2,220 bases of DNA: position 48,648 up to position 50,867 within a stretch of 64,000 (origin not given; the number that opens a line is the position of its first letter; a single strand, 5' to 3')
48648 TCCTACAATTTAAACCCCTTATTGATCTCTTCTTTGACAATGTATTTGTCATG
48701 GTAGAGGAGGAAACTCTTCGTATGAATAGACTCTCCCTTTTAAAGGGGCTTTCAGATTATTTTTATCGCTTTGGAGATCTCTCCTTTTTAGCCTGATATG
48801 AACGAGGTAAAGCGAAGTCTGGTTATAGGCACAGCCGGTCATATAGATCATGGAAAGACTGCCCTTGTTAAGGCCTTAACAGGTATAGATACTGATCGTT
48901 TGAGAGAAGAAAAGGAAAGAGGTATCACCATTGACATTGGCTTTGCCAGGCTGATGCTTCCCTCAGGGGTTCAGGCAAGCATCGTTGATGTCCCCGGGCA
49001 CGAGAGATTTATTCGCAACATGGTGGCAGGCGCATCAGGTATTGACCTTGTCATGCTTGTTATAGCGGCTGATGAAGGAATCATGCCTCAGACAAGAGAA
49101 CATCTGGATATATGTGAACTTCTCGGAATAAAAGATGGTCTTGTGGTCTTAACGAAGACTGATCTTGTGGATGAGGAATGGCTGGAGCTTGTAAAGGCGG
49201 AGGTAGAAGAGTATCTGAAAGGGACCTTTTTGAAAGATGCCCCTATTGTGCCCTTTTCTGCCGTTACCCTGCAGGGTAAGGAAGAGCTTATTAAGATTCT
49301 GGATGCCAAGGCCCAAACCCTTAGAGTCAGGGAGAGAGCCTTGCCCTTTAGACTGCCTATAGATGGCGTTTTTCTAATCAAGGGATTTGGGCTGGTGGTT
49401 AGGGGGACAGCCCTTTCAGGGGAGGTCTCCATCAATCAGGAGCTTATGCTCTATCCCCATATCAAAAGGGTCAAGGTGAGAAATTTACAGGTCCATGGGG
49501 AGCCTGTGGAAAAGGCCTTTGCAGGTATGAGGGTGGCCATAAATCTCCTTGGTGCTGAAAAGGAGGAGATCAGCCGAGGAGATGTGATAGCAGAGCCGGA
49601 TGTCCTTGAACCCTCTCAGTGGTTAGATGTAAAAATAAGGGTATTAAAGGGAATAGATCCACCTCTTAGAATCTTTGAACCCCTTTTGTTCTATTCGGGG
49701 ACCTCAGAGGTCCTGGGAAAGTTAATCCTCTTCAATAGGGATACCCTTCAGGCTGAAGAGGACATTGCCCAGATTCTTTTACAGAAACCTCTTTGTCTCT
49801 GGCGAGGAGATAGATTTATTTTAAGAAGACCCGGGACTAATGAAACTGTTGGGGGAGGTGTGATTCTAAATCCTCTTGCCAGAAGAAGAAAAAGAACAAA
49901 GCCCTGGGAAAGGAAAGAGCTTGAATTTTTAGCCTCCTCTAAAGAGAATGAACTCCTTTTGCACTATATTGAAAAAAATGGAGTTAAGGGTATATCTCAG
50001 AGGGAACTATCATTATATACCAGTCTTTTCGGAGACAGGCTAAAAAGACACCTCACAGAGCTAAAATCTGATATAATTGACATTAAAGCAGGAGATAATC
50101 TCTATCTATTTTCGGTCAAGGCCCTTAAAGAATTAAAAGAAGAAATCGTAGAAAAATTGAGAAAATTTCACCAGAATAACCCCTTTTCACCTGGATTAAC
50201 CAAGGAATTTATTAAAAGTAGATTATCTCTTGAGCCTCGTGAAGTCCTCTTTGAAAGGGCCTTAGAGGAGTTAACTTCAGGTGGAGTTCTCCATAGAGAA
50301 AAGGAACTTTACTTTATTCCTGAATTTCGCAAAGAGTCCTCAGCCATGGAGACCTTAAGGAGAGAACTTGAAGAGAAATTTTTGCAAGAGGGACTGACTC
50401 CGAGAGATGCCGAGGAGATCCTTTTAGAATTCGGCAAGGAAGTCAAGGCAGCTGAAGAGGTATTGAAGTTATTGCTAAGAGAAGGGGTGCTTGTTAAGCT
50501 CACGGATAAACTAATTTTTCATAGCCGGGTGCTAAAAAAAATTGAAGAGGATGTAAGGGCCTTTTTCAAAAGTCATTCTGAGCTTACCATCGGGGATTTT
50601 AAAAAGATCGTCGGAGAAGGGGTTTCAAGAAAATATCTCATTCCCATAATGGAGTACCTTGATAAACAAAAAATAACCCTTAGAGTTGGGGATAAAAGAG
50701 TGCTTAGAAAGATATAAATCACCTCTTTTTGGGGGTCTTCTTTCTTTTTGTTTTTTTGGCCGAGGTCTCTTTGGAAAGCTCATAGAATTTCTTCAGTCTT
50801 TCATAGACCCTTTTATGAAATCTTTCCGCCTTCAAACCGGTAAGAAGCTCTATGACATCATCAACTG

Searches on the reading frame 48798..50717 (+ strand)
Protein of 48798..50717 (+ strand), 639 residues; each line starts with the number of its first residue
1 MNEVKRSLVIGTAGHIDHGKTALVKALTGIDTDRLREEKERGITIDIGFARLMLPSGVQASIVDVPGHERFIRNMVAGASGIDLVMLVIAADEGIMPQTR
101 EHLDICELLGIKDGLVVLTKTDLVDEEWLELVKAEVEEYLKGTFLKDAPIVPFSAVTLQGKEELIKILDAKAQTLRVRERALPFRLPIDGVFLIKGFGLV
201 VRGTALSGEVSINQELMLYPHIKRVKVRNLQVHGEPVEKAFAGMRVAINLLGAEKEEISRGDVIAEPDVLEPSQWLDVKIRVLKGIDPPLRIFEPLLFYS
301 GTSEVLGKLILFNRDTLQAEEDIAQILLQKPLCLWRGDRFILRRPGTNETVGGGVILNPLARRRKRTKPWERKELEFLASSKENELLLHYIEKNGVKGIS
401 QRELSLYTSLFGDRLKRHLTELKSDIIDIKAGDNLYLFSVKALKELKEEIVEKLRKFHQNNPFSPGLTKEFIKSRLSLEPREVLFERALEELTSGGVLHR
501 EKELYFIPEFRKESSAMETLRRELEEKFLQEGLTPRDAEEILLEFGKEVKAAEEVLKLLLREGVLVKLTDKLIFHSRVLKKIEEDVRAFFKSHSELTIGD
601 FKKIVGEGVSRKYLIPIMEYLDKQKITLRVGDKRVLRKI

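Call 9: search_protein_families(library=ncbifam, proteins=[window:48798-50717:+], max_evalue=0.01)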
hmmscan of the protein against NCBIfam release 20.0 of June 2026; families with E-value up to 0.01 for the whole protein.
window:48798-50717:+ (639 aa): 34 families (the best 25 are shown)
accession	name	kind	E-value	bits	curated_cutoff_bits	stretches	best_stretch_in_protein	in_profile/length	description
TIGR00475.1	selB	equivalog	1.2e-116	390.8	242.25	1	9-637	2-580/581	selenocysteine-specific translation elongation factor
NF009373.0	PRK12736.1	subfamily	2.8e-50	171.2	452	1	4-356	9-389/394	elongation factor Tu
NF000766.0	PRK00049.1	subfamily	7.6e-50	169.8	449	1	4-357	9-392/396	elongation factor Tu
NF009372.0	PRK12735.1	subfamily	2.6e-47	161.5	479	1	5-356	10-391/396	elongation factor Tu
TIGR00485.1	EF-Tu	equivalog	1.7e-46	158.7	522.4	1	5-357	10-390/394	elongation factor Tu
NF008969.0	PRK12317.1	subfamily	5.2e-45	153.8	502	1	33-269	61-312/426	elongation factor 1-alpha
TIGR03680.1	eif2g_arch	equivalog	1.8e-42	146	514.5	2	60-344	83-392/407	translation initiation factor IF-2 subunit gamma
NF003077.0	PRK04000.1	equivalog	2.2e-42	145.7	315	2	60-344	87-396/412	translation initiation factor IF-2 subunit gamma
TIGR00483.1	EF-1_alpha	equivalog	3.7e-36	124.5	540.1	1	32-272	60-315/427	translation elongation factor EF-1 subunit alpha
NF004035.0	PRK05506.1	subfamily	1.9e-31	109.1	715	1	32-268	79-324/632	bifunctional sulfate adenylyltransferase subunit 1/adenylylsulfate kinase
NF003478.0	PRK05124.1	equivalog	5.3e-31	107.7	590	1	32-274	82-334/475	sulfate adenylyltransferase subunit CysN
TIGR02034.1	CysN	subfamily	5.8e-30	104.7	336.1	1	33-280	56-313/406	sulfate adenylyltransferase, large subunit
TIGR00487.1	IF-2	equivalog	9.2e-20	70.9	424.4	1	3-168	83-245/587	translation initiation factor IF-2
TIGR00231.1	small_GTP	domain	1.2e-14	54.4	42.5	1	9-168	5-162/164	GTP-binding protein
TIGR01394.1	TypA_BipA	equivalog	9.3e-10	37.3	757.3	1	14-130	8-135/594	translational GTPase TypA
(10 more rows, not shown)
